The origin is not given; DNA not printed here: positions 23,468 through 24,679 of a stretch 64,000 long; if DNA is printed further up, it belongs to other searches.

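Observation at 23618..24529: Bacterial-methylotroph-type NAD(P) methylene-H4MPT dehydrogenase paired with an F420-type Mer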

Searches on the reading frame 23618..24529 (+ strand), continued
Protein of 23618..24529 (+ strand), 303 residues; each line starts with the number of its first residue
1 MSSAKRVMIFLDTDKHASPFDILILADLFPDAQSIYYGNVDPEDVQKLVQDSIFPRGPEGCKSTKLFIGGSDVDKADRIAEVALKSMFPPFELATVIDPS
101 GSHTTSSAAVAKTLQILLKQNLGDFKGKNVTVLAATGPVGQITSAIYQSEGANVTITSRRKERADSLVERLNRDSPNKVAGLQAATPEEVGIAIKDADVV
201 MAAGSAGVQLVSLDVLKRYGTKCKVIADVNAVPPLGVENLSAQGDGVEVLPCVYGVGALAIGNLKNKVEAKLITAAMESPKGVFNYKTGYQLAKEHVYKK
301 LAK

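Call 34: get_annotated_region(hit=H1, flank=6000)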
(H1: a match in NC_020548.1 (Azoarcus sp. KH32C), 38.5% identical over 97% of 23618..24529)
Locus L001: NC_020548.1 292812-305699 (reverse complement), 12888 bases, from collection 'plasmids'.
description: Azoarcus sp. KH32C plasmid pAZKH, complete sequence
organism: Azoarcus sp. KH32C (NCBI taxid 748247)
taxonomy: Bacteria; Pseudomonadota; Betaproteobacteria; Rhodocyclales; Zoogloeaceae; Azoarcus; Azoarcus sp. KH32C
host: -; source: -; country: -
typing (MOB-suite, as given by PLSDB): mobilizable; replicon rep_cluster_432; relaxase MOBP
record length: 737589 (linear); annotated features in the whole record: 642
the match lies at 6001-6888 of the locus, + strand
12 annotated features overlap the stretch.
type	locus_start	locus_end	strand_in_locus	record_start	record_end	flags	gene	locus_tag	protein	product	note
CDS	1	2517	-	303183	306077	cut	fdhF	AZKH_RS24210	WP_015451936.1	formate dehydrogenase subunit alpha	GO:0015942 - formate metabolic process [Evidence IEA]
CDS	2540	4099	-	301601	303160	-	-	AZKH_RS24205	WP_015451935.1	NADH-quinone oxidoreductase subunit NuoF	-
CDS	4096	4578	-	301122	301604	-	-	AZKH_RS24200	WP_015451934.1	formate dehydrogenase subunit gamma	-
CDS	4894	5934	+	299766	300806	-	-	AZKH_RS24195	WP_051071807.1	beta-ribofuranosylaminobenzene 5'-phosphate synthase family protein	-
CDS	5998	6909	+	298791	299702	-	-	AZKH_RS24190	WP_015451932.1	NAD(P)-dependent methylenetetrahydromethanopterin dehydrogenase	-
CDS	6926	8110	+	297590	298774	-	-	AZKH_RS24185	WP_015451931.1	ATP-grasp domain-containing protein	-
CDS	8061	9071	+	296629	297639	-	mch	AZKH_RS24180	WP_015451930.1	methenyltetrahydromethanopterin cyclohydrolase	GO:0006730 - one-carbon metabolic process [Evidence IEA]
CDS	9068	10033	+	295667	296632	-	-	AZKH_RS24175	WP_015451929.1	hypothetical protein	-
CDS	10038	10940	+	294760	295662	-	-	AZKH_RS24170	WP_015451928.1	triphosphoribosyl-dephospho-CoA synthase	-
CDS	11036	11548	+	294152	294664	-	fae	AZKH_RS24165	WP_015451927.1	formaldehyde-activating enzyme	GO:0016051 - carbohydrate biosynthetic process [Evidence IEA]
CDS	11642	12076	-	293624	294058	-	-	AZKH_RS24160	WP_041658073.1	dihydroneopterin aldolase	-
CDS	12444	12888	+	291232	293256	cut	-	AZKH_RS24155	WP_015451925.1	sigma-54-dependent Fis family transcriptional regulator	-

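Call 35: get_annotated_region(hit=H4, flank=6000)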
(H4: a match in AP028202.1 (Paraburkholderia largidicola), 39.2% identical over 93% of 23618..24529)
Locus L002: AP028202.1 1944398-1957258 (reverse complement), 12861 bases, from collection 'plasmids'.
description: Paraburkholderia sp. F2 plasmid PPGUF2_p1 DNA, complete genome
organism: Paraburkholderia largidicola (NCBI taxid 3014751)
taxonomy: Bacteria; Pseudomonadota; Betaproteobacteria; Burkholderiales; Burkholderiaceae; Paraburkholderia; Paraburkholderia largidicola
host: -; source: Physopelta gutta,midgut,Midgut crypts of sting bug Physopelta gutta; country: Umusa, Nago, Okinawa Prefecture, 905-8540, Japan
typing (MOB-suite, as given by PLSDB): non-mobilizable
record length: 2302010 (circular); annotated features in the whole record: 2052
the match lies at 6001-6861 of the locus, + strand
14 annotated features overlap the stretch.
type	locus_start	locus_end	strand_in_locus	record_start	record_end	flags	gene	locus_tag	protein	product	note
CDS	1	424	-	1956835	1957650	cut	-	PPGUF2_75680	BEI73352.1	hypothetical protein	-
CDS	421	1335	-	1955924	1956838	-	-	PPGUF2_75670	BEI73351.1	substrate-binding domain-containing protein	-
CDS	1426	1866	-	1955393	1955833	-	-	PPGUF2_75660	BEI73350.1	hypothetical protein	-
CDS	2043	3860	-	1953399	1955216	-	-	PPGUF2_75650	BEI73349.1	methanol/ethanol family PQQ-dependent dehydrogenase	-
CDS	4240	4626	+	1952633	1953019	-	-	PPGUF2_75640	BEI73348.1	4a-hydroxytetrahydrobiopterin dehydratase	-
CDS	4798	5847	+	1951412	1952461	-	-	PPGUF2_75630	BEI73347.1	beta-ribofuranosylaminobenzene 5'-phosphate synthase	-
CDS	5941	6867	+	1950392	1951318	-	-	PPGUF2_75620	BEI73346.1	methylenetetrahydromethanopterin dehydrogenase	-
CDS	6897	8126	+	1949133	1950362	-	-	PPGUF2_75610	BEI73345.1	hypothetical protein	-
CDS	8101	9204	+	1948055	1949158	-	mch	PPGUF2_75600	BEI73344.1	methenyltetrahydromethanopterin cyclohydrolase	-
CDS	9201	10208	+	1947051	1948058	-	-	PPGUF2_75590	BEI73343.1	RimK family alpha-L-glutamate ligase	-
CDS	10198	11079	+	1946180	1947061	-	-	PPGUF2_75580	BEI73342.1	triphosphoribosyl-dephospho-CoA synthase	-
CDS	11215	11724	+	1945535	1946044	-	fae_3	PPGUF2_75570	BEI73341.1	formaldehyde-activating enzyme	-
CDS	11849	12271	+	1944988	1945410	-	-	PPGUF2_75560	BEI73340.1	hypothetical protein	-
CDS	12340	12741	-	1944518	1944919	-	folB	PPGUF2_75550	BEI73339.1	dihydroneopterin aldolase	-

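Call 36: get_annotated_region(hit=H30, flank=6000)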
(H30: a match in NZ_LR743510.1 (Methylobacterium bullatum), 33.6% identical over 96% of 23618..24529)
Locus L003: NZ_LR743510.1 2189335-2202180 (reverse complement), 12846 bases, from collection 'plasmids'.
description: Methylobacterium bullatum isolate mbul2 plasmid 1
organism: Methylobacterium bullatum (NCBI taxid 570505)
taxonomy: Bacteria; Pseudomonadota; Alphaproteobacteria; Hyphomicrobiales; Methylobacteriaceae; Methylobacterium; Methylobacterium bullatum
host: -; source: -; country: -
typing (MOB-suite, as given by PLSDB): non-mobilizable
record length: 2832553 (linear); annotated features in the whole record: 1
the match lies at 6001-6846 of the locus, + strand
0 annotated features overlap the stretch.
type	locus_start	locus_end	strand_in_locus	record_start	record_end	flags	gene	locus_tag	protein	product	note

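Call 40: search_protein_representatives(protein=window:23618-24529:+)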
Query: 303 residues. Proteins with E-value up to 0.001 (for the whole library): 877; up to 1e-10: 442; up to 1e-30: 103. The best 150 are listed.
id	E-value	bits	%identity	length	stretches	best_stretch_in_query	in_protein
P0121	4.9e-99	347.5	55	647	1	3-299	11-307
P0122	1.3e-84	300.3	49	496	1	5-300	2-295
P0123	2.5e-81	289.4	53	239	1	4-234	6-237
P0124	1.0e-79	284.1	47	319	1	4-300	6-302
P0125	2.6e-78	279.6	50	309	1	7-301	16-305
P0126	5.6e-78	278.4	47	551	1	6-297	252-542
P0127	5.2e-76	272.0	49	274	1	23-298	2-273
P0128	1.5e-68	247.5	47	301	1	5-295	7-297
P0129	9.7e-68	244.9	42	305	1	5-297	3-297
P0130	1.1e-67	244.7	43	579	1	7-294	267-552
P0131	1.7e-64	234.2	44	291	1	5-295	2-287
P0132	3.5e-59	216.8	42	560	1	5-300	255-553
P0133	1.9e-58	214.4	41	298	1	5-297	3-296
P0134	8.2e-58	212.3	40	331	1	4-294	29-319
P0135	3.5e-56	207.0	43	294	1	4-281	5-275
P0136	4.2e-56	206.7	42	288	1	4-295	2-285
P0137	5.2e-56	206.4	40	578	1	7-302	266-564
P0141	5.0e-53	196.6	36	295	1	2-286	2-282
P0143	7.4e-53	196.0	39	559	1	5-295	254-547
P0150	6.2e-48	179.9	39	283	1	3-296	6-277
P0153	3.7e-47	177.4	36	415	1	3-295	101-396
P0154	2.3e-46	174.8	37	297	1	5-295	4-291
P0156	6.6e-46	173.3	36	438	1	5-297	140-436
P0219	4.5e-32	127.9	37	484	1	4-274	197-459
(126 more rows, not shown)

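Call 44: list_cluster_members(proteins=[P0121, P0124, P0127, P0128, P0131, P0133, P0136, P0141, P0150, P0154])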
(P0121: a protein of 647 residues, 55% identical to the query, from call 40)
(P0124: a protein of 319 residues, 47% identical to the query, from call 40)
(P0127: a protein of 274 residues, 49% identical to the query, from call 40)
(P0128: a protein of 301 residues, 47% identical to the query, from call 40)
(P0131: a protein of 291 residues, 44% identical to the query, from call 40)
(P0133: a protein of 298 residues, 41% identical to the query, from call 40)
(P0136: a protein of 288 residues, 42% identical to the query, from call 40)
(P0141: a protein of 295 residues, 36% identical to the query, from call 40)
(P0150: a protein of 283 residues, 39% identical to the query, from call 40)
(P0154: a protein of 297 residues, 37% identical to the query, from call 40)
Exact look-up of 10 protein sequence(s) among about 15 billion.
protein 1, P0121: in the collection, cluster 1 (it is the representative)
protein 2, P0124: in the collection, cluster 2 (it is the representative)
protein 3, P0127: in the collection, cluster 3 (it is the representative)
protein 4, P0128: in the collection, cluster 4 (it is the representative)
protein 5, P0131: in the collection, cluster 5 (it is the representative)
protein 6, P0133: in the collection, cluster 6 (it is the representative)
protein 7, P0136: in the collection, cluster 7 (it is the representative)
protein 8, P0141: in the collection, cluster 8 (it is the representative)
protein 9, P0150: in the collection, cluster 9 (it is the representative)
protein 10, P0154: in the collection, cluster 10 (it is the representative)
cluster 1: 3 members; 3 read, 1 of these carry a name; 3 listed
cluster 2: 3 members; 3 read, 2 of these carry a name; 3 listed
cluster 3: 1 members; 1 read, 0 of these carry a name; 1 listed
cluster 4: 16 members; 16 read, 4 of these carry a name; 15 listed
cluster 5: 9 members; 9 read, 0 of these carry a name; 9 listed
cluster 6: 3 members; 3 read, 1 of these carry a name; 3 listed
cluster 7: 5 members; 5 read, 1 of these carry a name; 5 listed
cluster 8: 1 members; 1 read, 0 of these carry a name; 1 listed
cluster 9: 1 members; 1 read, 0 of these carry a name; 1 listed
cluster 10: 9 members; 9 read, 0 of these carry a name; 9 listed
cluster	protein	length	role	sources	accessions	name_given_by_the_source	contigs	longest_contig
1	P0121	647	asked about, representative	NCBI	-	-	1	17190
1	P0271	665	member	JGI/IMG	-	5,10-methylenetetrahydromethanopterin reductase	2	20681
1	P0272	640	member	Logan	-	-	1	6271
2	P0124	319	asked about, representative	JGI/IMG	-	precorrin-6B methylase 2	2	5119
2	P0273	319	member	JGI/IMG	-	hypothetical protein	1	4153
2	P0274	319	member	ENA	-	-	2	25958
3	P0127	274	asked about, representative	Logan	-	-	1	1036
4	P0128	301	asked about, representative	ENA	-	-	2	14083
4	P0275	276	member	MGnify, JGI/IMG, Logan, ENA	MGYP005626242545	CR=1 FL=1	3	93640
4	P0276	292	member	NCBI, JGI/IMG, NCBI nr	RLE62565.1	MAG: methylenetetrahydromethanopterin dehydrogenase [Thermoprotei archaeon]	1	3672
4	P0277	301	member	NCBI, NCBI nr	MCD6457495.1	MAG: NAD(P)-binding domain-containing protein [Thermoproteales archaeon] | NAD(P)-binding domain-containing protein [Thermoproteales archaeon]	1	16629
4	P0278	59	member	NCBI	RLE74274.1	MAG: hypothetical protein DRZ80_04795, partial [Thermoprotei archaeon]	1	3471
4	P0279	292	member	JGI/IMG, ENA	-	-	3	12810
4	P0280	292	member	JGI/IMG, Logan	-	-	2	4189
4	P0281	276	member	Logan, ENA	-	-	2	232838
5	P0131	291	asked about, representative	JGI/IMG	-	-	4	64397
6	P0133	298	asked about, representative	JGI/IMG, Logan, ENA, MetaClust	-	\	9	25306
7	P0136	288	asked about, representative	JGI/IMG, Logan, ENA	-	-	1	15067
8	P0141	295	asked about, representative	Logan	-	-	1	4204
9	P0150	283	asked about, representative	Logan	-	-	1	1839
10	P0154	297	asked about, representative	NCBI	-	-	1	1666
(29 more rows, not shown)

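Call 45: search_protein_families(library=pfam, proteins=[P0121, P0122, P0126, P0130, P0132, P0137, P0143, P0153, P0156, P0219], max_evalue=0.0001)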
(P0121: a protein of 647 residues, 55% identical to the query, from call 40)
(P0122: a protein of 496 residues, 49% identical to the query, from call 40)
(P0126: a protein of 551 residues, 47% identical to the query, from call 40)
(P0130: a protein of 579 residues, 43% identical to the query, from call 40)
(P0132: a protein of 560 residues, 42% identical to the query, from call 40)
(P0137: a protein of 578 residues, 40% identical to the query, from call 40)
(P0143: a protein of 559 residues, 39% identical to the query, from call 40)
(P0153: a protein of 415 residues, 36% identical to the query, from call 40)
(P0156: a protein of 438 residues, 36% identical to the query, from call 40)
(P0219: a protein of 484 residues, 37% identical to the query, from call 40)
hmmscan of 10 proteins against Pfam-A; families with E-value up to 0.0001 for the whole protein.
P0121 (647 aa): 2 families
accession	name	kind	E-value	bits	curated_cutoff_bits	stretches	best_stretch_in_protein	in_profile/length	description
PF00296.26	Bac_luciferase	-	1.2e-73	248.6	27.9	1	329-620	20-314/314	Luciferase-like monooxygenase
PF09176.16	Mpt_N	-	1.2e-20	73.8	27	1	27-107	1-80/81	Methylene-tetrahydromethanopterin dehydrogenase, N-terminal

P0122 (496 aa): 4 families
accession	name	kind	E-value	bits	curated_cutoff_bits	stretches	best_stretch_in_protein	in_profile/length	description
PF09176.16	Mpt_N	-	5.5e-31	107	27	1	16-95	1-80/81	Methylene-tetrahydromethanopterin dehydrogenase, N-terminal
PF03807.23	F420_oxidored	-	8.5e-09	36.3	21.6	1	125-226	1-93/94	NADP oxidoreductase coenzyme F420-dependent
PF01262.27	AlaDh_PNT_C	-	3e-08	33.8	23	1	111-225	13-129/214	Alanine dehydrogenase/PNT, C-terminal domain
PF01488.26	Shikimate_DH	-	3.1e-06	27.7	24.3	1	118-217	7-101/138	Shikimate / quinate 5-dehydrogenase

P0126 (551 aa): 6 families
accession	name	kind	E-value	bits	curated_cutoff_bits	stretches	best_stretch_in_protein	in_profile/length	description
PF09176.16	Mpt_N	-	3.9e-26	91.4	27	1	265-344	1-80/81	Methylene-tetrahydromethanopterin dehydrogenase, N-terminal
PF01488.26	Shikimate_DH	-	1.9e-08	34.9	24.3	1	362-479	2-115/138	Shikimate / quinate 5-dehydrogenase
PF03435.24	Sacchrp_dh_NADP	-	2.4e-06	28.4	25.1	1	380-447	5-74/129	Saccharopine dehydrogenase NADP binding domain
PF03807.23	F420_oxidored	-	4.5e-06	27.6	21.6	1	375-471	2-89/94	NADP oxidoreductase coenzyme F420-dependent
PF01262.27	AlaDh_PNT_C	-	9.1e-06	25.7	23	1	367-509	20-162/214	Alanine dehydrogenase/PNT, C-terminal domain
PF02737.24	3HCDH_N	-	3.6e-05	24.2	22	1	380-477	6-103/180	3-hydroxyacyl-CoA dehydrogenase, NAD binding domain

P0130 (579 aa): 4 families
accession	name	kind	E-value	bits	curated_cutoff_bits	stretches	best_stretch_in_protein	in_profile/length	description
PF09176.16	Mpt_N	-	1.8e-25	89.3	27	1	280-358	2-80/81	Methylene-tetrahydromethanopterin dehydrogenase, N-terminal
PF01488.26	Shikimate_DH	-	1.9e-06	28.4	24.3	1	383-491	9-114/138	Shikimate / quinate 5-dehydrogenase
PF01262.27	AlaDh_PNT_C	-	4.8e-06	26.6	23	1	389-488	30-129/214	Alanine dehydrogenase/PNT, C-terminal domain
PF02826.25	2-Hacid_dh_C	-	3.2e-05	23.8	25.1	0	377-485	27-124/178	D-isomer specific 2-hydroxyacid dehydrogenase, NAD binding domain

P0132 (560 aa): 3 families
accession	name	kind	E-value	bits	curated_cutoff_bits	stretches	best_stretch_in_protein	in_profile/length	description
PF09176.16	Mpt_N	-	4.1e-30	104.2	27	1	269-348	1-80/81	Methylene-tetrahydromethanopterin dehydrogenase, N-terminal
PF01262.27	AlaDh_PNT_C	-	2.1e-06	27.8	23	1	355-482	5-129/214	Alanine dehydrogenase/PNT, C-terminal domain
PF22162.2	PFIN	-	4.7e-05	24.2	27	0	56-130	15-90/118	Plasmid Fertility inhibition factor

P0137 (578 aa): 1 family
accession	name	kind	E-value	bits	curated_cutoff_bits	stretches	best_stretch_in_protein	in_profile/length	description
PF09176.16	Mpt_N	-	3.6e-29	101.2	27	1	278-358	1-81/81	Methylene-tetrahydromethanopterin dehydrogenase, N-terminal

P0143 (559 aa): 1 family
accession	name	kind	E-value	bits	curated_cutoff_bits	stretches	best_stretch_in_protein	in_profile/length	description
PF09176.16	Mpt_N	-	4.5e-28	97.6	27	1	268-345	1-80/81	Methylene-tetrahydromethanopterin dehydrogenase, N-terminal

P0153 (415 aa): 2 families
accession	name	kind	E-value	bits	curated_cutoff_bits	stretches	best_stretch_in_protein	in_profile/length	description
PF09176.16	Mpt_N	-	3.7e-24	85.1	27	1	117-197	1-80/81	Methylene-tetrahydromethanopterin dehydrogenase, N-terminal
PF01262.27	AlaDh_PNT_C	-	1.1e-05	25.5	23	1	213-354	13-154/214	Alanine dehydrogenase/PNT, C-terminal domain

P0156 (438 aa): 1 family
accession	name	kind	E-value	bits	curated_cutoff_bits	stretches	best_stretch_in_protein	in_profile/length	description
PF09176.16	Mpt_N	-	2.5e-26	92.1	27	1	154-231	1-80/81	Methylene-tetrahydromethanopterin dehydrogenase, N-terminal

P0219 (484 aa): 3 families
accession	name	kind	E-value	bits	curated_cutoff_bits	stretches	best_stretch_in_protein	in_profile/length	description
PF09176.16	Mpt_N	-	3.5e-28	98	27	1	213-292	2-81/81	Methylene-tetrahydromethanopterin dehydrogenase, N-terminal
PF04289.18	DUF447_N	-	4.1e-19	69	24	1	4-103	2-98/114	Protein of unknown function (DUF447) N-terminal domain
PF20766.2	DUF447_C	-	3.5e-13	49.8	24.8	1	126-176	2-52/53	Protein of unknown function (DUF447)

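Call 50: find_related_loci(query=A1, collection=genome_contigs, flank=10000)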
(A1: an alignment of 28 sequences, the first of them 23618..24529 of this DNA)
Query A1 (303 aa) in genome_contigs; peptide patterns used: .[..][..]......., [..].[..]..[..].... (x = any residue, [..] = any of these).
600 stretches matched a pattern (row limit reached: there are more); 591 encode a relative of the query (tblastn E <= 1e-3); the best 80 are kept; 80 distinct loci.
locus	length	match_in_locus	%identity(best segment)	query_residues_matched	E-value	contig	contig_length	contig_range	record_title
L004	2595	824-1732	82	1-303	2e-179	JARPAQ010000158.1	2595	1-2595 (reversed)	MAG: Nitrososphaerota archaeon isolate XS84Bin3 XS84_03_101_5287379, whole genome shotgun sequence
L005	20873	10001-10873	54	5-294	1e-109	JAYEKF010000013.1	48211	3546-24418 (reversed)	MAG: Thermoproteota archaeon isolate MAG144 MAG144_13, whole genome shotgun sequence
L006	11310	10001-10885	55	1-295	2e-108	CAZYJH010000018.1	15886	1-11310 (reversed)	MAG TPA_asm: uncultured Candidatus Bathyarchaeia archaeon isolate binchicken_co81_63 genome assembly, contig: NODE_5399_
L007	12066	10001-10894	53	5-301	7e-108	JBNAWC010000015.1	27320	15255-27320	MAG: Candidatus Bathyarchaeales archaeon isolate Kamch4342-D-MF-054 bin100.fa-15, whole genome shotgun sequence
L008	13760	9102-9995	52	5-301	3e-106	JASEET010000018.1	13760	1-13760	MAG: Candidatus Bathyarchaeia archaeon isolate Yes46-05 NODE_18_length_13760_cov_48.878147, whole genome shotgun sequenc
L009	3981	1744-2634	51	5-300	3e-105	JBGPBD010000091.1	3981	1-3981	MAG: Candidatus Bathyarchaeia archaeon isolate OBJ_0618_130150_113 k141_7865322_length_3981_cov_18.2932, whole genome sh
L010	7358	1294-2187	54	5-301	2e-104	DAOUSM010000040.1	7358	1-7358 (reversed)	MAG TPA_asm: Candidatus Bathyarchaeota archaeon isolate CSMAG_546 CSMAG_546_k127_9711_length_7358_cov_10.0000, whole gen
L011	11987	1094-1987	53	5-301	9e-104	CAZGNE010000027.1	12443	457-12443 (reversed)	MAG TPA_asm: uncultured Candidatus Bathyarchaeia archaeon isolate binchicken_co360_86 genome assembly, contig: NODE_714_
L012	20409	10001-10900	53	2-300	7e-103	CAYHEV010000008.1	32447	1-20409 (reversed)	MAG TPA_asm: uncultured Candidatus Bathyarchaeia archaeon isolate ERP119294_co4_392 genome assembly, contig: NODE_1088_l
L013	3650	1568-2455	51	5-299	2e-103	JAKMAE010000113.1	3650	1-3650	MAG: Vulcanisaeta sp. isolate CP.2020.15m.Bin.6 NODE_834_length_3650, whole genome shotgun sequence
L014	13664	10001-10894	52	5-301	3e-99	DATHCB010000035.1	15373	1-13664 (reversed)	MAG TPA_asm: Candidatus Bathyarchaeia archaeon isolate SMAG_U12356 k141_2179418, whole genome shotgun sequence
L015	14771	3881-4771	52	5-300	4e-98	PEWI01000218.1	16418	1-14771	MAG: Candidatus Bathyarchaeota archaeon CG07_land_8_20_14_0_80_47_9 CG07_land_8_20_14_0.80_scaffold_1713_c, whole genome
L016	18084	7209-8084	54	5-295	1e-106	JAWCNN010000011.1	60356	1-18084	MAG: Candidatus Bathyarchaeia archaeon isolate JZ-2_201709_bins_178 JZ-2_201709_bins_178_scaffold_11, whole genome shotg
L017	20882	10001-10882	53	5-297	9e-96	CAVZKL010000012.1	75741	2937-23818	MAG: Candidatus Bathyarchaeota archaeon isolate MFD04408.bin.2.64 genome assembly, contig: contig_40842, whole genome sh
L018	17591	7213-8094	54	5-297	1e-102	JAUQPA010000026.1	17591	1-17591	MAG: Thermoproteota archaeon isolate DRTY-1.bins.32.201901 NODE_1320_length_17591_cov_14.089556, whole genome shotgun se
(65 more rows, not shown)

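Call 59: find_encoding_contigs(protein=window:23618-24529:+, flank=3000, max_places=4)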
Protein window:23618-24529:+ (303 aa): no gene with exactly this product is on record in the collection.

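Call 60: find_encoding_contigs(protein=P0121, flank=10000, max_places=3)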
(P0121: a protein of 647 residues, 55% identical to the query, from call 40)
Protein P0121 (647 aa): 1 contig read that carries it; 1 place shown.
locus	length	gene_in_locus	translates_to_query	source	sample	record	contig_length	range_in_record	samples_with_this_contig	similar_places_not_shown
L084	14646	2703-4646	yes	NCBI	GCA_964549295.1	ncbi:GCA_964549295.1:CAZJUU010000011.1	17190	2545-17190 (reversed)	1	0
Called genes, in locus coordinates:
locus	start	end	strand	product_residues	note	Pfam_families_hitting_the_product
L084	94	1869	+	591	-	PF00133:tRNA-synt_1, PF09334:tRNA-synt_1g, PF19303:Anticodon_3, PF08264:Anticodon_1 (weak)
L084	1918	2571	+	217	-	PF02811:PHP, PF13263:PHP_C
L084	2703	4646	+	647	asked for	PF09176:Mpt_N, PF00296:Bac_luciferase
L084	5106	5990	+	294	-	PF04422:FrhB_FdhB_N, PF04432:FrhB_FdhB_C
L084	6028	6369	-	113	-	PF25160:LdpA_Fe-S-bd (weak), PF12797:Fer4_2 (weak), PF12837:Fer4_6 (weak), PF13237:Fer4_10, PF00037:Fer4 (weak), PF14697:Fer4_21, PF12838:Fer4_7, PF13187:Fer4_9, +6 more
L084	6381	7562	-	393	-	PF00374:NiFeSe_Hases, PF00346:Complex1_49kDa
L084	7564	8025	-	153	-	PF01058:Oxidored_q6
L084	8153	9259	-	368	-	PF00091:Tubulin, PF12327:FtsZ_C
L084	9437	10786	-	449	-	PF00919:UPF0004, PF04055:Radical_SAM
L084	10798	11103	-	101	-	PF02597:ThiS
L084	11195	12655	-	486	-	PF02347:GDC-P, PF00266:Aminotran_5 (weak), PF21478:GcvP2_C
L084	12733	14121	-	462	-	PF02347:GDC-P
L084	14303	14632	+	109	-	-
